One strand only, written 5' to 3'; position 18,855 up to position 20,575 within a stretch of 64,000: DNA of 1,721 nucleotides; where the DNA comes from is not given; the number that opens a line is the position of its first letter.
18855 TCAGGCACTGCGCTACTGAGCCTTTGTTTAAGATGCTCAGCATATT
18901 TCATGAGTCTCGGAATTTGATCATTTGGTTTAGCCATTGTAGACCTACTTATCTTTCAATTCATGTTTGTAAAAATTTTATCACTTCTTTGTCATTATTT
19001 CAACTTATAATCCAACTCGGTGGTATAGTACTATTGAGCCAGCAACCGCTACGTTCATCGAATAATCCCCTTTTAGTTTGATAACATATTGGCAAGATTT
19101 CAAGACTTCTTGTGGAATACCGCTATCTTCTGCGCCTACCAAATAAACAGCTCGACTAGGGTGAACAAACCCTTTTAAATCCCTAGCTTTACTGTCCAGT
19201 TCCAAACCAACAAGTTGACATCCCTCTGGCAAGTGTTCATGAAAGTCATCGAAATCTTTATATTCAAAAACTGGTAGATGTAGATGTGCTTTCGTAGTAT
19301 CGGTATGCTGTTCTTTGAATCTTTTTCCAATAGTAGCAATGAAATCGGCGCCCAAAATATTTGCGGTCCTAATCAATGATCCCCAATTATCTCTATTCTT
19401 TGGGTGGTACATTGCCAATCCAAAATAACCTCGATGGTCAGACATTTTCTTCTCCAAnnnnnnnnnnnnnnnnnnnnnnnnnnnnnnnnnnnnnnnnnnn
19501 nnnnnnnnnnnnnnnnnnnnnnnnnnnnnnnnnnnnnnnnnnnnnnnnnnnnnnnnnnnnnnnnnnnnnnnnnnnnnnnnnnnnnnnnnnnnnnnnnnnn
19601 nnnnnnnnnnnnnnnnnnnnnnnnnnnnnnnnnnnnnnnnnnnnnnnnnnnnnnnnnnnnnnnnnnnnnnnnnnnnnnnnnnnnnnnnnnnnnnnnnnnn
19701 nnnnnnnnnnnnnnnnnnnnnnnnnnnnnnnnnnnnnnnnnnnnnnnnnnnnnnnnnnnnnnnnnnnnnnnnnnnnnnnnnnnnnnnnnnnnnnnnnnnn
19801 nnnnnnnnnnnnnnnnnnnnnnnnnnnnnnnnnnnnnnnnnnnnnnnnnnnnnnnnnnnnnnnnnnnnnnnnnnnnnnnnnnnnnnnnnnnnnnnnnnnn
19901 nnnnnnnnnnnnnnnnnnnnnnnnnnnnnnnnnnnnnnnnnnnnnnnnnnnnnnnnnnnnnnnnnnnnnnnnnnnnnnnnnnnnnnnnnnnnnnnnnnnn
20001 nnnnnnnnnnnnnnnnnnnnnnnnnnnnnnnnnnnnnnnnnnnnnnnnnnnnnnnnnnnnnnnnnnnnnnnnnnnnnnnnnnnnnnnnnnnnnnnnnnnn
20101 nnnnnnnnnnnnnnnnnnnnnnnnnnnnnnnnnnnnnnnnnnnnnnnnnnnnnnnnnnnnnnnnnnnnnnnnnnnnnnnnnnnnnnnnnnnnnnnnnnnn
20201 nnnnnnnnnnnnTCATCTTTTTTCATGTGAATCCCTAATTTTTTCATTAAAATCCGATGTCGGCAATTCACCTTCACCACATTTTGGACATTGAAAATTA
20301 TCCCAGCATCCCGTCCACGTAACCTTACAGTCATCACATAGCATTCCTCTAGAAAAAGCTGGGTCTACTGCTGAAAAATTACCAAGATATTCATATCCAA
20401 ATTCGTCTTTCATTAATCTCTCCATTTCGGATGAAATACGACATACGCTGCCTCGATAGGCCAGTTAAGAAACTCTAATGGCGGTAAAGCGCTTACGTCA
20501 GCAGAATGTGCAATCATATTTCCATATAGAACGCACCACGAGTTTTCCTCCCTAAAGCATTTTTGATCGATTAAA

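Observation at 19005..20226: Adjacent phage-encoded Thg1-like 3'-5' polymerase and TrmL-like SPOUT 2'-O-methyltransferase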

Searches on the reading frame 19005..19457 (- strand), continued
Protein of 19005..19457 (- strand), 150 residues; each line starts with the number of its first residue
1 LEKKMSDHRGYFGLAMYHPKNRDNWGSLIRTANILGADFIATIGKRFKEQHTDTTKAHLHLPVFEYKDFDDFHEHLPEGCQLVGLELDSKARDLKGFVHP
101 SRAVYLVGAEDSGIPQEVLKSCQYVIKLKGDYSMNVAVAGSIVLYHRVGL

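Call 50: search_protein_families(library=ncbifam, proteins=[L229:7977-8435:+, L196:8001-8432:+, L185:8001-8420:+, L186:8001-8423:+, L200:8001-8417:+, L003:6001-6438:+, L001:7953-8444:+], max_evalue=0.001)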
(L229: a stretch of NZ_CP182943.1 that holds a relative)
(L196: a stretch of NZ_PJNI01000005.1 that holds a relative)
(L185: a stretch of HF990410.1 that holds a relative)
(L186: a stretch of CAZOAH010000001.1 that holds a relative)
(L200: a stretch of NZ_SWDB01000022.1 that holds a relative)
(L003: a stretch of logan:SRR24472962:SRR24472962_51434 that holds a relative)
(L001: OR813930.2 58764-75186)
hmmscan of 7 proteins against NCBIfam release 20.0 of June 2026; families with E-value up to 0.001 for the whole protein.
L229:7977-8435:+ (152 aa): 5 families
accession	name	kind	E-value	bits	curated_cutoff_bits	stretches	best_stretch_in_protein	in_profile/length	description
TIGR00186.1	rRNA_methyl_3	equivalog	9.2e-15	54.8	160.15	1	18-144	102-235/240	23S rRNA (guanosine(2251)-2'-O)-methyltransferase RlmB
NF008295.0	PRK11081.1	equivalog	1.1e-07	31.6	227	1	16-144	26-160/230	tRNA (guanosine(18)-2'-O)-methyltransferase TrmH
TIGR00050.1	rRNA_methyl_1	subfamily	1.7e-05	24.8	167.15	1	18-144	13-152/233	TrmJ/YjtD family RNA methyltransferase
NF008386.0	PRK11181.1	equivalog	2.8e-05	23.5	366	1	19-144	105-237/244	23S rRNA (guanosine(2251)-2'-O)-methyltransferase RlmB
NF008117.0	PRK10864.1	equivalog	3e-05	23.4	267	1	19-143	206-336/344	tRNA/rRNA methyltransferase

L196:8001-8432:+ (144 aa): 6 families
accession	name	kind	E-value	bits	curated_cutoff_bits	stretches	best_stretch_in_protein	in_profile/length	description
TIGR00186.1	rRNA_methyl_3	equivalog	7.8e-13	48.4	160.15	1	18-141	105-235/240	23S rRNA (guanosine(2251)-2'-O)-methyltransferase RlmB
NF008295.0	PRK11081.1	equivalog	2.8e-07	30.3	227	1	14-141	27-160/230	tRNA (guanosine(18)-2'-O)-methyltransferase TrmH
TIGR00185.1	tRNA_yibK_trmL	equivalog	4.6e-06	26.6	190.6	1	49-141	48-143/154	tRNA (uridine(34)/cytosine(34)/5-carboxymethylaminomethyluridine(34)-2'-O)-methyltransferase TrmL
NF011694.0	PRK15114.1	equivalog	0.00053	19.6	280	0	89-141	101-155/246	tRNA (cytosine(32)/uridine(32)-2'-O)-methyltransferase TrmJ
TIGR00050.1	rRNA_methyl_1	subfamily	0.00086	19.2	167.15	0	89-141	99-152/233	TrmJ/YjtD family RNA methyltransferase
NF008386.0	PRK11181.1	equivalog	0.00097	18.5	366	0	89-142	182-238/244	23S rRNA (guanosine(2251)-2'-O)-methyltransferase RlmB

L185:8001-8420:+ (140 aa): 4 families
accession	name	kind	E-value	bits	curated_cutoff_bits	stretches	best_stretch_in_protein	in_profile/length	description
TIGR00186.1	rRNA_methyl_3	equivalog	1.1e-10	41.4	160.15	1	16-139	105-235/240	23S rRNA (guanosine(2251)-2'-O)-methyltransferase RlmB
TIGR00185.1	tRNA_yibK_trmL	equivalog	7.5e-08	32.4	190.6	1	43-139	44-143/154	tRNA (uridine(34)/cytosine(34)/5-carboxymethylaminomethyluridine(34)-2'-O)-methyltransferase TrmL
TIGR00050.1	rRNA_methyl_1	subfamily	0.0001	22.3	167.15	1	80-139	90-152/233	TrmJ/YjtD family RNA methyltransferase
NF008386.0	PRK11181.1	equivalog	0.00042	19.6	366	1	97-139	192-237/244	23S rRNA (guanosine(2251)-2'-O)-methyltransferase RlmB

L186:8001-8423:+ (141 aa): 6 families
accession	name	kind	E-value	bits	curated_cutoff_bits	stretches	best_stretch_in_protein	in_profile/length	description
TIGR00186.1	rRNA_methyl_3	equivalog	6.3e-13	48.7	160.15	1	15-138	104-234/240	23S rRNA (guanosine(2251)-2'-O)-methyltransferase RlmB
TIGR00185.1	tRNA_yibK_trmL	equivalog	3e-06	27.2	190.6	1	33-139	36-143/154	tRNA (uridine(34)/cytosine(34)/5-carboxymethylaminomethyluridine(34)-2'-O)-methyltransferase TrmL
TIGR00050.1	rRNA_methyl_1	subfamily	4.9e-05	23.3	167.15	1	80-137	89-150/233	TrmJ/YjtD family RNA methyltransferase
NF008295.0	PRK11081.1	equivalog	0.00012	21.7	227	1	14-139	29-160/230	tRNA (guanosine(18)-2'-O)-methyltransferase TrmH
NF008117.0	PRK10864.1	equivalog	0.00021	20.6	267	1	80-138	275-336/344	tRNA/rRNA methyltransferase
NF000477.1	NshR_TsnR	equivalog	0.00052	19.5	425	0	16-141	128-261/266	NshR/TsnR family 23S rRNA methyltransferase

L200:8001-8417:+ (139 aa): 6 families
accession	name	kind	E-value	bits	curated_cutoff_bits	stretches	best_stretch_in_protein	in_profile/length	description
TIGR00186.1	rRNA_methyl_3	equivalog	1.6e-16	60.5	160.15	1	10-137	101-235/240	23S rRNA (guanosine(2251)-2'-O)-methyltransferase RlmB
NF008295.0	PRK11081.1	equivalog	1.1e-09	38.2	227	1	12-137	29-160/230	tRNA (guanosine(18)-2'-O)-methyltransferase TrmH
TIGR00185.1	tRNA_yibK_trmL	equivalog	4.6e-06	26.6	190.6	1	32-137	37-143/154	tRNA (uridine(34)/cytosine(34)/5-carboxymethylaminomethyluridine(34)-2'-O)-methyltransferase TrmL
TIGR00050.1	rRNA_methyl_1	subfamily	2.5e-05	24.3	167.15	1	93-137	105-152/233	TrmJ/YjtD family RNA methyltransferase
NF008386.0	PRK11181.1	equivalog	4.8e-05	22.7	366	1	11-137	104-237/244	23S rRNA (guanosine(2251)-2'-O)-methyltransferase RlmB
NF041077.1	tRNAmeth_TrmJ_Sulfolob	equivalog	7.4e-05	22.5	350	1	82-137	92-150/229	tRNA (cytidine-2'-O-)-methyltransferase TrmJ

L003:6001-6438:+ (145 aa): 4 families
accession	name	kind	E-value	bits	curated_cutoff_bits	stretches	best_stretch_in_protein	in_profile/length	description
TIGR00186.1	rRNA_methyl_3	equivalog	5.1e-11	42.5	160.15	1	10-141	97-235/240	23S rRNA (guanosine(2251)-2'-O)-methyltransferase RlmB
NF008295.0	PRK11081.1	equivalog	2.1e-07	30.7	227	1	8-141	21-160/230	tRNA (guanosine(18)-2'-O)-methyltransferase TrmH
TIGR00185.1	tRNA_yibK_trmL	equivalog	7e-07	29.2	190.6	1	9-141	4-143/154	tRNA (uridine(34)/cytosine(34)/5-carboxymethylaminomethyluridine(34)-2'-O)-methyltransferase TrmL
NF008117.0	PRK10864.1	equivalog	0.00019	20.8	267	1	73-139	267-335/344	tRNA/rRNA methyltransferase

L001:7953-8444:+ (163 aa): 1 family
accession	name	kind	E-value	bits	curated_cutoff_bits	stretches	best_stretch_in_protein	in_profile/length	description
TIGR00186.1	rRNA_methyl_3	equivalog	0.00016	21.3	160.15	1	110-154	188-233/240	23S rRNA (guanosine(2251)-2'-O)-methyltransferase RlmB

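Call 72: search_protein_families(library=pfam, alignment_id=A3, max_evalue=0.0001)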
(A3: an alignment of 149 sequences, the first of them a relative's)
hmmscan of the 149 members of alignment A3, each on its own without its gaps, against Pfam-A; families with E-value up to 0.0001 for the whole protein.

A. member 1, L002:4731-5552:+ (273 aa): 1 family
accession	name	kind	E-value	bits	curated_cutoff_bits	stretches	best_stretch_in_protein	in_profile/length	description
PF04446.17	Thg1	-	3.2e-30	105.2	29.2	1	8-143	2-130/130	tRNAHis guanylyltransferase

B. families by the number of members that match (of 149 scanned): 86 families (the first 25 are shown)
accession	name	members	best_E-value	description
PF00176.29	SNF2-rel_dom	3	2.5e-29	SNF2-related domain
PF13392.12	HNH_3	3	6.2e-10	HNH endonuclease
PF03796.21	DnaB_C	2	7.6e-63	DnaB-like helicase C terminal domain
PF04446.17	Thg1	2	3.2e-30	tRNAHis guanylyltransferase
PF04851.21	ResIII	2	7e-24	Type III restriction enzyme, res subunit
PF00805.28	Pentapeptide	2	1.3e-13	Pentapeptide repeats (8 copies)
PF07463.16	NUMOD4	2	1.6e-11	NUMOD4 motif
PF13599.13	Pentapeptide_4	2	2.5e-11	Pentapeptide repeat region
PF13576.12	Pentapeptide_3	2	1.8e-08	Pentapeptide repeats (9 copies)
PF13476.12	AAA_23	2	3.6e-08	AAA domain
PF00082.27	Peptidase_S8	1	5.2e-50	Subtilase family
PF01653.23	DNA_ligase_aden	1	1.4e-49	NAD-dependent DNA ligase adenylation domain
PF12762.13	DDE_Tnp_IS1595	1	2.3e-39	ISXO2-like transposase domain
PF06048.17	DUF927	1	1.6e-36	Domain of unknown function (DUF927)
PF22769.1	DCD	1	9.9e-35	dCTP deaminase-like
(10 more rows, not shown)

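Call 73: search_protein_families(library=pfam, alignment_id=A4, max_evalue=0.0001)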
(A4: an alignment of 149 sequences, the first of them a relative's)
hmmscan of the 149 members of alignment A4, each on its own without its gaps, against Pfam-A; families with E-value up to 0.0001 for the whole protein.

A. member 1, L033:11133-11762:+ (209 aa): 0 families

B. families by the number of members that match (of 149 scanned): 59 families (the first 25 are shown)
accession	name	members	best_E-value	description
PF00145.23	DNA_methylase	4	5.6e-62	C-5 cytosine-specific DNA methylase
PF04860.17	Phage_portal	3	1.5e-60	Phage portal protein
PF01555.25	N6_N4_Mtase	3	1.8e-30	DNA methylase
PF17289.8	Terminase_6C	3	3.6e-13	Terminase RNaseH-like domain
PF03796.21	DnaB_C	2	8.5e-91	DnaB-like helicase C terminal domain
PF01507.26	PAPS_reduct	2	1e-24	Phosphoadenosine phosphosulfate reductase domain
PF00589.27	Phage_integrase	2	6.6e-16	Phage integrase family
PF04233.19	Phage_Mu_F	2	1.6e-15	Phage Mu protein F like protein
PF09643.15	YopX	2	5.2e-14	YopX protein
PF13481.12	AAA_25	2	1.2e-13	AAA domain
PF00535.33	Glycos_transf_2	2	1.7e-05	Glycosyl transferase family 2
PF03592.21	Terminase_2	1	2e-40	Terminase small subunit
PF25311.1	WDGH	1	5e-39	WDGH domain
PF07505.17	DUF5131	1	2.8e-33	Protein of unknown function (DUF5131)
PF00436.31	SSB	1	7.7e-33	Single-strand binding protein family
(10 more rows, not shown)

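Call 74: search_protein_families(library=pfam, alignment_id=A5, max_evalue=0.0001)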
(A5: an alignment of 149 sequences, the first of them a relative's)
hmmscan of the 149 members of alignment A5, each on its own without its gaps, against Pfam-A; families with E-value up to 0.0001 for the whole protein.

A. member 1, L062:6553-7095:+ (180 aa): 0 families

B. families by the number of members that match (of 149 scanned): 75 families (the first 25 are shown)
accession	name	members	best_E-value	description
PF00149.33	Metallophos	5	5.6e-14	Calcineurin-like phosphoesterase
PF01555.25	N6_N4_Mtase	4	2.1e-35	DNA methylase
PF04851.21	ResIII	3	5.3e-16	Type III restriction enzyme, res subunit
PF00271.37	Helicase_C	3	3e-14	Helicase conserved C-terminal domain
PF01551.29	Peptidase_M23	3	1e-09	Peptidase family M23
PF13476.12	AAA_23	3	7.2e-08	AAA domain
PF07505.17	DUF5131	2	2.4e-41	Protein of unknown function (DUF5131)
PF01139.22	RtcB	2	6.8e-35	tRNA-splicing ligase RtcB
PF00436.31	SSB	2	3.4e-33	Single-strand binding protein family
PF00176.29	SNF2-rel_dom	2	1.5e-27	SNF2-related domain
PF09511.15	RNA_lig_T4_1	2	1.2e-19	RNA ligase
PF08299.17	Bac_DnaA_C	2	2.6e-19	Bacterial dnaA protein helix-turn-helix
PF13392.12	HNH_3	2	5e-17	HNH endonuclease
PF13671.12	AAA_33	2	1.7e-16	AAA domain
PF12684.13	DUF3799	2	1.8e-14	PDDEXK-like domain of unknown function (DUF3799)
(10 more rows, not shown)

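Call 76: search_protein_families(library=pfam, proteins=[L002:5530-5793:+, L002:5790-6011:+], max_evalue=0.01)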
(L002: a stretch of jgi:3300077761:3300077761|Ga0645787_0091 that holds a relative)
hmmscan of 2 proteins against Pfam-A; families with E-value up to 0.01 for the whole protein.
L002:5530-5793:+ (87 aa): 0 families

L002:5790-6011:+ (73 aa): 0 families

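Call 86: fold_search(model_id=the predicted structure, library=viral)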
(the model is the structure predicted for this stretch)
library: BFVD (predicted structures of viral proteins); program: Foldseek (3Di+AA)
matches with E <= 10: 367; with E <= 0.001: 2
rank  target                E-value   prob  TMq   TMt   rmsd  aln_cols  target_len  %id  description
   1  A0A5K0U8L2            1.7e-07  1.00  0.77  0.42   3.4       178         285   19  RNA methyltransferase, TrmH family [Yasminevirus sp. GU-2018]
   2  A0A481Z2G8            2.1e-06  1.00  0.73  0.46   8.8       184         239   16  rRNA methylase family protein [Pithovirus LCPAC001]
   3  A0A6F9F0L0            2.2e-01  0.04  0.15  0.06  14.6       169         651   12  (no name in the UniProt tables at hand)
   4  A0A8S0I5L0            5.4e-01  0.18  0.29  0.17  11.0       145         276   11  (no name in the UniProt tables at hand)
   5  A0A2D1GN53            6.5e-01  0.06  0.22  0.13  11.1       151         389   16  (no name in the UniProt tables at hand)
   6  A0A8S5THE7            6.9e-01  0.11  0.34  0.25   9.3       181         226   10  ADP-heptose:LPS heptosyltransferase (Fragment) [Myoviridae sp. ctMnh10]
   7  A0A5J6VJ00            6.9e-01  0.07  0.23  0.14  10.3       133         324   10  Uncharacterized protein [Megaviridae environmental sample]
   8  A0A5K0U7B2            6.9e-01  0.07  0.25  0.13  11.7       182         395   11  histone deacetylase [Yasminevirus sp. GU-2018]
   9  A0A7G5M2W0            6.9e-01  0.07  0.29  0.13  13.1       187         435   12  (no name in the UniProt tables at hand)
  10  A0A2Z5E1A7            6.9e-01  0.03  0.16  0.11  12.6       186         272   12  Putative parvovirus NS1 superfamily protein [Psittacine adenovirus 1]
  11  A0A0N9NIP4            7.3e-01  0.09  0.32  0.10   9.8       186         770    9  (no name in the UniProt tables at hand)
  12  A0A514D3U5            7.3e-01  0.04  0.20  0.14  16.7       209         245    9  (+)RNA virus helicase C-terminal domain-containing protein (Fragment) [Riboviria sp.]
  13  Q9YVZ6                7.8e-01  0.15  0.30  0.30   9.2       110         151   13  Uncharacterized protein [Melanoplus sanguinipes entomopoxvirus]
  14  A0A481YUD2            7.8e-01  0.06  0.22  0.17  10.1       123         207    9  Uncharacterized protein [Marseillevirus LCMAC101]
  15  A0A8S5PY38            7.8e-01  0.06  0.21  0.12  11.6       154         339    7  Glycosyltransferase [Myoviridae sp. ctgsk7]
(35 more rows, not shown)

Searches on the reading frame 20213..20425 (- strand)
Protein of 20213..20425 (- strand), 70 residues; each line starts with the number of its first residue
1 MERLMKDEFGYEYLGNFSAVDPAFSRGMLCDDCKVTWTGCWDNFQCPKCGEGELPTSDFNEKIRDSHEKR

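Call 3: search_protein_families(library=pfam, proteins=[window:20213-20425:-], max_evalue=0.1)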
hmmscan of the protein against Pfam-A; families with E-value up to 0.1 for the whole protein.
window:20213-20425:- (70 aa): 4 families
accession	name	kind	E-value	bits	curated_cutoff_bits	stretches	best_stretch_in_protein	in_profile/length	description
PF01155.25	HypA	-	0.043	14.3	28.9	1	28-55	71-98/112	Hydrogenase/urease nickel incorporation, metallochaperone, hypA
PF05605.18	zf-Di19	-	0.044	14.4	27.5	1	42-68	1-26/54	Drought induced 19 protein (Di19), zinc-binding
PF07282.18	Cas12f1-like_TNB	-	0.073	13.7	26.3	1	15-50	17-47/60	Cas12f1-like, TNB domain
PF23165.1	zf-C2H2_FBX41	-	0.084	12.8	24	0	44-51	3-10/30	F-box only protein 41 C2H2 zinc finger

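Call 4: search_protein_families(library=phrogs, proteins=[window:20213-20425:-], max_evalue=0.01)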
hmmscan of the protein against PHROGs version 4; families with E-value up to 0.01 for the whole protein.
window:20213-20425:- (70 aa): 0 families
